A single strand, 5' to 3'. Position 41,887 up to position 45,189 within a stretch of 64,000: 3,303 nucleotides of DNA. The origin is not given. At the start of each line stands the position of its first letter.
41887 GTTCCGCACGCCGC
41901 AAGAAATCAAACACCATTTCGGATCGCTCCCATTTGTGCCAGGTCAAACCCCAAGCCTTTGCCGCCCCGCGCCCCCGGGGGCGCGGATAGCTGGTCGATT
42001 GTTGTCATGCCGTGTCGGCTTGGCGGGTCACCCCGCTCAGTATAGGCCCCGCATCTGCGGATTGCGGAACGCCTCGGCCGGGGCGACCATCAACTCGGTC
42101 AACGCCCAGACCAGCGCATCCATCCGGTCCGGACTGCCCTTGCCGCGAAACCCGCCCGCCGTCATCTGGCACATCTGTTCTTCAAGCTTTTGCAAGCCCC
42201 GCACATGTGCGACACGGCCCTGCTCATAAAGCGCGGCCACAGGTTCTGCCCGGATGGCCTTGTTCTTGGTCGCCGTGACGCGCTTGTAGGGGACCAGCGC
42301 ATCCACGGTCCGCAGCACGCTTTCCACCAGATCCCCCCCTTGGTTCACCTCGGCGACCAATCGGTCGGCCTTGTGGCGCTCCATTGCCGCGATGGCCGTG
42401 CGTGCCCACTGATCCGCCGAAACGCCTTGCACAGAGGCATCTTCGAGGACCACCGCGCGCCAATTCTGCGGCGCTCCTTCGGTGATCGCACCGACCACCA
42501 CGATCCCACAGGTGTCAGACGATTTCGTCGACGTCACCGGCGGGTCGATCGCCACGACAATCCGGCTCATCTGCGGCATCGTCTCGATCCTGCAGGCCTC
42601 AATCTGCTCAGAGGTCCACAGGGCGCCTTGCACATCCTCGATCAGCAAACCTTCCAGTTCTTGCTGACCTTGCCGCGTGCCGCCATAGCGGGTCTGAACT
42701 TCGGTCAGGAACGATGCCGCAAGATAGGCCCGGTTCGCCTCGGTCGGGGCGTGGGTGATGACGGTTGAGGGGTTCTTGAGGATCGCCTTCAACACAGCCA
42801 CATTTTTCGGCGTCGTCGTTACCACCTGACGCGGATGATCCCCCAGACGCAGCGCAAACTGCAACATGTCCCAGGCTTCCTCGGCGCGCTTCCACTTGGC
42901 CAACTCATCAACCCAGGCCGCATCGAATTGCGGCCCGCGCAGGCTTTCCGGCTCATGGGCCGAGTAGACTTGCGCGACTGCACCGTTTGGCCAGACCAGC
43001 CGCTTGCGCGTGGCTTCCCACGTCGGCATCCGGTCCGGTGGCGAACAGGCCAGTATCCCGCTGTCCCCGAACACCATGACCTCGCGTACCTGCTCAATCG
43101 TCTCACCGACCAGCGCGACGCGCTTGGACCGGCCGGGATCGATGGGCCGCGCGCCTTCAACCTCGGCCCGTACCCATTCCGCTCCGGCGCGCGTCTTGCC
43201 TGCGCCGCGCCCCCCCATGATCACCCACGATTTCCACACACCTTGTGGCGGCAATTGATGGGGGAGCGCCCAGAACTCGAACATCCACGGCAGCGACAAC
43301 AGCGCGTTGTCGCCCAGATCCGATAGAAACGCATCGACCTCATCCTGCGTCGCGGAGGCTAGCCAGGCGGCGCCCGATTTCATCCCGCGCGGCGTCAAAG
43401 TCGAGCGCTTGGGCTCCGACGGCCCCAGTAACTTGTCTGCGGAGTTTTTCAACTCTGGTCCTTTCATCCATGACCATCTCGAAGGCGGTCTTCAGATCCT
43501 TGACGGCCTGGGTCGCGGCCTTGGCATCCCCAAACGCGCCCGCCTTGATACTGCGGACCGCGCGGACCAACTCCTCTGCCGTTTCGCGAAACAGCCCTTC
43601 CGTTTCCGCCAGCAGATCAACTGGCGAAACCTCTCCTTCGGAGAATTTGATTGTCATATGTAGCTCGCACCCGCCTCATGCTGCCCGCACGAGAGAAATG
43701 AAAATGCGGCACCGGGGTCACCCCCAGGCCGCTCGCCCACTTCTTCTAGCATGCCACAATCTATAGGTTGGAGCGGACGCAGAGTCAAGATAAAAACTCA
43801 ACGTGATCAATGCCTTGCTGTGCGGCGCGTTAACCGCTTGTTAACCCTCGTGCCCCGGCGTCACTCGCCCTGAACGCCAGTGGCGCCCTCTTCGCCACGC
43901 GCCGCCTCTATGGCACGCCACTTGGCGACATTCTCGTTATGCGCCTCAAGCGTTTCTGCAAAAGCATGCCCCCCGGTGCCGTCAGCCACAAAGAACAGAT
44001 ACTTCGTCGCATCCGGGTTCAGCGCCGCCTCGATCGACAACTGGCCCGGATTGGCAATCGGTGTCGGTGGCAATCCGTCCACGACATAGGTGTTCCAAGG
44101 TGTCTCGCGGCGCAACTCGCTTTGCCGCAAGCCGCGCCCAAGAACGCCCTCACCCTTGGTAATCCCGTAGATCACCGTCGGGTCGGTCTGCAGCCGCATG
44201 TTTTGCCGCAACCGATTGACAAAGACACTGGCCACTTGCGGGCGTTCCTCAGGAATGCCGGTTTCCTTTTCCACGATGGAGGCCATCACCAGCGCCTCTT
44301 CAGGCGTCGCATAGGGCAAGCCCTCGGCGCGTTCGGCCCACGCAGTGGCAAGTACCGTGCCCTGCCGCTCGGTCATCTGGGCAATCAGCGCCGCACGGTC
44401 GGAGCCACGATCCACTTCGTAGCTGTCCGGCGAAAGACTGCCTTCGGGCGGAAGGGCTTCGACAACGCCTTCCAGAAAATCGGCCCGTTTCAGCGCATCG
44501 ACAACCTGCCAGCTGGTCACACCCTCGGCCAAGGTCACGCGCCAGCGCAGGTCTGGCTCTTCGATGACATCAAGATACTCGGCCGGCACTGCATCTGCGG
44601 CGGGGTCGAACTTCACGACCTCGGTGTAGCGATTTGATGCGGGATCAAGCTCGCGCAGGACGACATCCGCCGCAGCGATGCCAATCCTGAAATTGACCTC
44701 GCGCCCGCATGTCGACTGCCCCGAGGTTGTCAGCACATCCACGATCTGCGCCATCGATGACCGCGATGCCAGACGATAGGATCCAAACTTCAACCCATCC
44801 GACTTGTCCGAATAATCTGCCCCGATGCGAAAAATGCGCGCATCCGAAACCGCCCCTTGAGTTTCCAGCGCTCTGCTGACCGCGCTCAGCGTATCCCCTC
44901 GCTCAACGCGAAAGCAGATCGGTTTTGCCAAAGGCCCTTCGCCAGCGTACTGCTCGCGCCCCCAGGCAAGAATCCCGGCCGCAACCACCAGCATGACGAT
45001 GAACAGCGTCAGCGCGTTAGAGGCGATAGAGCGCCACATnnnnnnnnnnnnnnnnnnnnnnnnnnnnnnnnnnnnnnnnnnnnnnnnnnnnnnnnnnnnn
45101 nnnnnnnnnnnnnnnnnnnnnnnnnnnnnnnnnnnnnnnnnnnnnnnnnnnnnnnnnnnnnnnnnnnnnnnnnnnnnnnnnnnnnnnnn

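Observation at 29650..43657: Complete RcGTA-type gene transfer agent cluster embedded in core genes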

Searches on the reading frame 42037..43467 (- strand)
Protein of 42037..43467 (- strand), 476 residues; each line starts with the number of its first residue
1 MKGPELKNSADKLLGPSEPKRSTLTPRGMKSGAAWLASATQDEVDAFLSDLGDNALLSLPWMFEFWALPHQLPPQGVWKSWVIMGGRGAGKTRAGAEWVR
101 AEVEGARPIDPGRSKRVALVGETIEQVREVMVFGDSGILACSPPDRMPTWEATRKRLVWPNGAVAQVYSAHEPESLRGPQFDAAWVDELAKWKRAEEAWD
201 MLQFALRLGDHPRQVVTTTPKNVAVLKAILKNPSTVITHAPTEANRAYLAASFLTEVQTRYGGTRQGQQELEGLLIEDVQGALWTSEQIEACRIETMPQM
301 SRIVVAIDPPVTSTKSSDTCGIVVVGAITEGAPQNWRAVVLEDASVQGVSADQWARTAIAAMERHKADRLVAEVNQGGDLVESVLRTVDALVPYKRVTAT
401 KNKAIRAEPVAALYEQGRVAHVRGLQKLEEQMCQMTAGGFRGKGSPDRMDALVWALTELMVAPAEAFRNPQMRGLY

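Call 3: search_protein_families(library=pfam, proteins=[window:42037-43467:-], max_evalue=0.01)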
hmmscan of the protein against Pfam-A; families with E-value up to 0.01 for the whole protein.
window:42037-43467:- (476 aa): 2 families
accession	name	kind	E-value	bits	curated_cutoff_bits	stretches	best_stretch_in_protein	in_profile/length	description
PF03237.21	Terminase_6N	-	1.6e-27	97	22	1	83-289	2-213/215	Terminase large subunit, T4likevirus-type, N-terminal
PF17289.8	Terminase_6C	-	1.2e-18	68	22.6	1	306-457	2-153/155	Terminase RNaseH-like domain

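Call 5: search_protein_families(library=ncbifam, proteins=[window:42037-43467:-], max_evalue=0.01)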
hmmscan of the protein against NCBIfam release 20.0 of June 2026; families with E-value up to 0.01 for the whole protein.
window:42037-43467:- (476 aa): 1 family
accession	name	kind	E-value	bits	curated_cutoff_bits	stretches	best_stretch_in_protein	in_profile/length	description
TIGR01630.1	psiM2_ORF9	equivalog_domain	0.0016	18.9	41.65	1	343-460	20-141/142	phage terminase large subunit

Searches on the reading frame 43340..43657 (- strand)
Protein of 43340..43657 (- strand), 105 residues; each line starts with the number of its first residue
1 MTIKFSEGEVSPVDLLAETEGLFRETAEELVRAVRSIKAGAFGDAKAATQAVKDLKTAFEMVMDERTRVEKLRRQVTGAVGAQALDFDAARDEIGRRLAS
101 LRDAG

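Call 3: search_protein_families(library=pfam, proteins=[window:43340-43657:-], max_evalue=0.01)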
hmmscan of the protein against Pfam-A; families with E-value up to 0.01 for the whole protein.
window:43340-43657:- (105 aa): 2 families
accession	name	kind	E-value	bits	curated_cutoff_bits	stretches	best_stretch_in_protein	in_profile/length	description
PF03586.18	Herpes_UL36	-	0.0025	17.6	23.2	1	46-96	152-202/251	Herpesvirus UL36 tegument protein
PF05335.18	DUF745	-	0.0056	16.9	33.3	1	25-79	104-158/183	Protein of unknown function (DUF745)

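Call 5: search_protein_families(library=ncbifam, proteins=[window:43340-43657:-], max_evalue=0.01)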
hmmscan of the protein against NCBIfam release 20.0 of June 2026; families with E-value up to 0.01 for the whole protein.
window:43340-43657:- (105 aa): 0 families

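Call 13: search_protein_families(library=phrogs, proteins=[window:43340-43657:-], max_evalue=0.01)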
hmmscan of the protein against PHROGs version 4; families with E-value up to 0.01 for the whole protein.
window:43340-43657:- (105 aa): 1 family
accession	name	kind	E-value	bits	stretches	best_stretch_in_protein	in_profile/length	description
phrog_29084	-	unknown function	0.0087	17.1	1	27-70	57-99/133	-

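Call 45: find_homologous_proteins(query=window:43340-43657:-, max_evalue=0.001)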
Query window:43340-43657:- (105 aa): 326 proteins with E <= 0.001 among 360 candidates; the best 120 are listed.
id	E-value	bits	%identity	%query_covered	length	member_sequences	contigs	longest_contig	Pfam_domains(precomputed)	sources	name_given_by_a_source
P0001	1.4e-55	203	99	100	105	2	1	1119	-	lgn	-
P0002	1.7e-47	177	87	100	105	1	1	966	-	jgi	jgi:hypothetical protein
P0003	1.1e-45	171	82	100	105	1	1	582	-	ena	-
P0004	2.3e-43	164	81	99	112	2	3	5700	-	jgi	jgi:hypothetical protein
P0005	4.2e-41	157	78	100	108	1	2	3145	-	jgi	jgi:hypothetical protein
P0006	7.0e-41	156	76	100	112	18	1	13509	-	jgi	jgi:hypothetical protein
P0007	8.3e-41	156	74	100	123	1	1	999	-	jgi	jgi:hypothetical protein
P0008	2.0e-40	155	76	100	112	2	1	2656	-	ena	-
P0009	2.3e-40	154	77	100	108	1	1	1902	-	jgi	jgi:hypothetical protein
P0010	3.8e-37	144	74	100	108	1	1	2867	-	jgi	jgi:hypothetical protein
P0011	7.2e-37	143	70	100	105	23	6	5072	-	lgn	-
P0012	1.2e-36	143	72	99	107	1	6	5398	-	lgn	-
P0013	1.4e-36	142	70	100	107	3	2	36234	-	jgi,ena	-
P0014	1.9e-36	142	67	99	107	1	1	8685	-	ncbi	-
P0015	2.4e-36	142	68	100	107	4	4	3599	-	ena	-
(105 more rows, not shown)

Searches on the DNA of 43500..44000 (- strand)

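Call 57: search_rna_families(source=window, start=43500, end=44000, threshold=evalue, max_evalue=1)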
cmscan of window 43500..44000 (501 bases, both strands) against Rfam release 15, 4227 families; matches with E-value up to 1: 0.
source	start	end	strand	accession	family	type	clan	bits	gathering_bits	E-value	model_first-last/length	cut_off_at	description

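Call 63: build_rna_model(alignment_id=A1, structure=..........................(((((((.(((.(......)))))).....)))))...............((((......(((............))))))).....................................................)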
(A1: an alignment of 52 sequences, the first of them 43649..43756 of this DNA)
Model R1 built from alignment A1 (52 sequences, 161 columns); structure: as given.
model positions 109; base pairs 18; branch points 1; effective number of sequences 5.52; information 0.59 bits per position. Calibrated on 0.2 Mb of random sequence (short: E-values are rough).
structure used (alignment columns):
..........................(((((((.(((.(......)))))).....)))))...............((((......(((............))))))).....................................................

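Call 64: search_with_rna_model(model_id=R1, sources=[window, L001, L002, L003, L004, L005, L006, L007, L008, L009, L010, L011, L012, L013, L014, L015, L016, L017, L018, L019, L020, L021, L022, L023, L024, L025, L026, L027, L028, L029, L030, L031, L032, L033, L034, L035, L036, L037, L038, L039, L040, L041, L042, L043, L044, L045, L046, L047, L048, L049, L050, L051, L052, L053, L054, L055, L056, L057, L058, L059, L060, L061, L062, L063, L064, L065, L066, L067, L068, L069, L070, L071, L072, L073, L074, L075, L076, L077, L078, L079, L080], max_evalue=0.01, make_alignment=true)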
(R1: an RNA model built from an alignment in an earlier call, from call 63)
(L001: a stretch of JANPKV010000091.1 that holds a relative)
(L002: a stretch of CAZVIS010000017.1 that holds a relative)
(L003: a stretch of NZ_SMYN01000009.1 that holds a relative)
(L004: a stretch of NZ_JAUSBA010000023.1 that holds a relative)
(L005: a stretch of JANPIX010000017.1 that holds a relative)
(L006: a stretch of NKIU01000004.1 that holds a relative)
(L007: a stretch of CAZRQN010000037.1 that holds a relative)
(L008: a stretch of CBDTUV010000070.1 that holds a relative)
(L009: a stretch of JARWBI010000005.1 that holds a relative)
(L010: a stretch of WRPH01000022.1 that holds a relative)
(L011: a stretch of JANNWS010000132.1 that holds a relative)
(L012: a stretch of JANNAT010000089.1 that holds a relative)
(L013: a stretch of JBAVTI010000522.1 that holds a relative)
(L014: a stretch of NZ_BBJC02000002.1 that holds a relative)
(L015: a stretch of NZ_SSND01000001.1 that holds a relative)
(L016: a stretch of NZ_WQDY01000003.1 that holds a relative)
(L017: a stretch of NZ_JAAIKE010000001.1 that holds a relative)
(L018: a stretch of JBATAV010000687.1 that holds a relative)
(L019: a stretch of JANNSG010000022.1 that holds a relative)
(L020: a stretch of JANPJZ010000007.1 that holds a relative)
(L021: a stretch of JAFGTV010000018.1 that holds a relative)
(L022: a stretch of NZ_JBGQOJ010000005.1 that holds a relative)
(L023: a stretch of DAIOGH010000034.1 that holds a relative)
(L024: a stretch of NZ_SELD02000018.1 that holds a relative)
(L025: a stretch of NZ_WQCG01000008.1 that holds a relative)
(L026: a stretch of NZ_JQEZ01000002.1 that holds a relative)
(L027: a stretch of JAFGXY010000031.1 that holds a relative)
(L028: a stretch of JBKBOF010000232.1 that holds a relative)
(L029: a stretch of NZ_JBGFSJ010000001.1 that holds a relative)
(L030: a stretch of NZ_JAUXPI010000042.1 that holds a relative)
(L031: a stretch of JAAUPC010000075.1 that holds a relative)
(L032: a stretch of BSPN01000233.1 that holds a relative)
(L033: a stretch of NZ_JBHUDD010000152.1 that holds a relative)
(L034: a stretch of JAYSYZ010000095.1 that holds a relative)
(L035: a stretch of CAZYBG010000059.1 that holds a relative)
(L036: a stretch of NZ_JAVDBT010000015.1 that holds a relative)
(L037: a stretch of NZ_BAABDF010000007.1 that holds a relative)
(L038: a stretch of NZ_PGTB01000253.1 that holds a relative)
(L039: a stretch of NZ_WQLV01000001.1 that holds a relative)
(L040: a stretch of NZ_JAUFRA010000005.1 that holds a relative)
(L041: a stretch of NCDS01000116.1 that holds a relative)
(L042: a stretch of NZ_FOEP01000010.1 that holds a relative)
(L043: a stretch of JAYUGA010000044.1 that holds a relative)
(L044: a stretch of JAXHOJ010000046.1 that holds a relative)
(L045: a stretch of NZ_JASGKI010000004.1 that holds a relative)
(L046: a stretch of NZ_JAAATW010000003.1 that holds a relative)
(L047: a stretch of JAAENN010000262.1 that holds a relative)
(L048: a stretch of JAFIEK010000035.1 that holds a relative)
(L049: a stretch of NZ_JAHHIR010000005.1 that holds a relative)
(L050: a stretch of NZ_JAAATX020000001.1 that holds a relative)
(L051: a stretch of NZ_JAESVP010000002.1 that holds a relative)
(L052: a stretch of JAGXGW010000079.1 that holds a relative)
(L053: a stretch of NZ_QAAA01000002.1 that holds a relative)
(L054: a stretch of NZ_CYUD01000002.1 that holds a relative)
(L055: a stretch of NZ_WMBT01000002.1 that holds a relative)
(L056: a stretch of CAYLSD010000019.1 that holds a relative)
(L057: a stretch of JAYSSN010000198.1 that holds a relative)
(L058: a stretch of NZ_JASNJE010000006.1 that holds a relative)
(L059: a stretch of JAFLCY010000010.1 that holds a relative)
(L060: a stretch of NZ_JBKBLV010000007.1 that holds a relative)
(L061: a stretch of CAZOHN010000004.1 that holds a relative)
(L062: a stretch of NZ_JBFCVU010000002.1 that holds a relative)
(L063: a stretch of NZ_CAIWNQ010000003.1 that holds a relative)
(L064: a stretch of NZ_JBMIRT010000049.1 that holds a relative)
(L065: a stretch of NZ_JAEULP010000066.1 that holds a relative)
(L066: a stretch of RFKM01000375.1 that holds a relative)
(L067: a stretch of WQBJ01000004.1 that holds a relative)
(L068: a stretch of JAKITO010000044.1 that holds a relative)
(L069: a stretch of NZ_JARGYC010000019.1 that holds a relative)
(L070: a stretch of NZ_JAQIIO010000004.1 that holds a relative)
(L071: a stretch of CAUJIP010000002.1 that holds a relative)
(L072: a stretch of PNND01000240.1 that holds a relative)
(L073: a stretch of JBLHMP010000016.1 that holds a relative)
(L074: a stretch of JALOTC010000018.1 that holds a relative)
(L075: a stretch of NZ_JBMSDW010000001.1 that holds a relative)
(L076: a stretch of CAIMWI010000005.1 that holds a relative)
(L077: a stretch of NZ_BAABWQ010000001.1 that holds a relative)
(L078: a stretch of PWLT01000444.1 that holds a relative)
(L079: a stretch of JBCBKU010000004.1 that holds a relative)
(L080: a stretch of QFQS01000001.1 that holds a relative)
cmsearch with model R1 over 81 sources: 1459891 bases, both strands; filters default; matches with E-value up to 0.01: 57.
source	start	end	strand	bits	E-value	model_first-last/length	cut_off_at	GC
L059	3504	3613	+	103.9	1.4e-21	1-109/109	no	0.63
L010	749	855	+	103.8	1.5e-21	1-109/109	no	0.64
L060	3540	3649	+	102.6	2.8e-21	1-109/109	no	0.63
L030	3344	3449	+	101.4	5.3e-21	1-109/109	no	0.62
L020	3480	3590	+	100.6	7.9e-21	1-109/109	no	0.62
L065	3444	3550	+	98.8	2.2e-20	1-109/109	no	0.63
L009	3605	3714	+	97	5.6e-20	1-109/109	no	0.64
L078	794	900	+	96.5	7.5e-20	1-109/109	no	0.61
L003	3597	3707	+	96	9.7e-20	1-109/109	no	0.63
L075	3434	3541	+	96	9.8e-20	1-109/109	no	0.67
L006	3316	3422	+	95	1.6e-19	1-109/109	no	0.6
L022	3572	3678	+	94.8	1.9e-19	1-109/109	no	0.56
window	43650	43756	-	93.5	3.6e-19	1-109/109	no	0.6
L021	3393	3496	+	93.5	3.8e-19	1-109/109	no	0.66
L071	3434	3539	+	93.1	4.7e-19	1-109/109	no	0.62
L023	3442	3551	+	92.2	7.6e-19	1-109/109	no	0.61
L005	3392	3495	+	90.7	1.7e-18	1-109/109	no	0.63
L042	3405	3517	+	89.8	2.7e-18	1-109/109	no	0.57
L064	2638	2746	+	88.3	6e-18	1-109/109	no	0.54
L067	2319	2428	+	88.3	6.2e-18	1-109/109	no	0.56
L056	3877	3986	+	88.2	6.4e-18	1-109/109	no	0.63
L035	2267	2376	+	88.2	6.5e-18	1-109/109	no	0.66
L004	3367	3473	+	87.2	1.1e-17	1-109/109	no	0.57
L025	3032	3140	+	87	1.3e-17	1-109/109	no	0.56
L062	2750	2860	+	86.1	2e-17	1-109/109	no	0.58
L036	3476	3584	+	85.7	2.5e-17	1-109/109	no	0.62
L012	3503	3607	+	82.2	1.6e-16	1-109/109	no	0.55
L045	3496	3598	+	81.8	2e-16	1-109/109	no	0.55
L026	2940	3048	+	81.6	2.2e-16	1-109/109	no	0.56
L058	3389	3501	+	81.5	2.4e-16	1-109/109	no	0.51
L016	2781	2891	+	81.1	3e-16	1-109/109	no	0.58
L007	3482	3585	+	81.1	3e-16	1-109/109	no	0.61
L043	3405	3513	+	79.9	5.7e-16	1-109/109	no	0.61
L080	3390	3500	+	79.5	6.8e-16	1-109/109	no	0.61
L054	2309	2418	+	79.4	7.4e-16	1-109/109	no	0.55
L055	3288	3399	+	77.4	2.2e-15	1-109/109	no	0.61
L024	3203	3319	+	77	2.6e-15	1-109/109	no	0.62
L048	3304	3408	+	76.3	3.8e-15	1-109/109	no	0.61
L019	3304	3407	+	76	4.5e-15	1-109/109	no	0.58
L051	3400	3503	+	75.2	6.9e-15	1-109/109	no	0.6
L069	3488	3595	+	72.3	3.3e-14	1-109/109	no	0.58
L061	1886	1985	+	72.1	3.8e-14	1-109/109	no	0.58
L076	3495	3590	+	67.7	3.9e-13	1-109/109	no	0.62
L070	3519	3625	+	66.9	6.1e-13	1-109/109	no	0.51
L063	2603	2712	+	66.9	6.1e-13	1-109/109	no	0.54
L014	3610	3716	+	65.1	1.6e-12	1-109/109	no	0.59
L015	3410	3514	+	63.7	3.5e-12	1-109/109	no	0.62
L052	3253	3359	+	63.6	3.5e-12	1-109/109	no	0.59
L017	3482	3589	+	62.2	7.7e-12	1-109/109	no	0.58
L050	3645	3754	+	59.2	3.8e-11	1-109/109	no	0.64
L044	6888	6996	+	57.4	1e-10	1-109/109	no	0.62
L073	3184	3297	+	54.1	6e-10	1-109/109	no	0.49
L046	3644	3738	+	49.4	7.4e-09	1-109/109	no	0.65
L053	3571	3670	+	31.9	9.3e-05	1-109/109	no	0.51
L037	3381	3501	+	31.9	9.5e-05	1-109/109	no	0.64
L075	3392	3505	-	24.6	0.0046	1-109/109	no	0.61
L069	3440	3561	-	23.8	0.0072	1-109/109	no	0.55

Alignment A2: 57 matches aligned to the model, 188 columns, each read 5' to 3' on its own strand. Consensus structure (alignment columns), stored with it:
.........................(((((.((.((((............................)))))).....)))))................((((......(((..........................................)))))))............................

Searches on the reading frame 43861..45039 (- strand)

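Call 9: search_protein_families(library=ncbifam, proteins=[window:43861-45039:-], max_evalue=0.001)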
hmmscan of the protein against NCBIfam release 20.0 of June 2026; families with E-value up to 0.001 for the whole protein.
window:43861-45039:- (392 aa): 2 families
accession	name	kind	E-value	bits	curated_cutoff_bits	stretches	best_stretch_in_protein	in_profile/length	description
TIGR00247.1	TIGR00247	hypoth_equivalog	1.1e-66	225.2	103.4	2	199-373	168-339/347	endolytic transglycosylase MltG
NF007619.0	PRK10270.1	equivalog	6e-53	180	532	1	199-374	158-330/340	cell division protein YceG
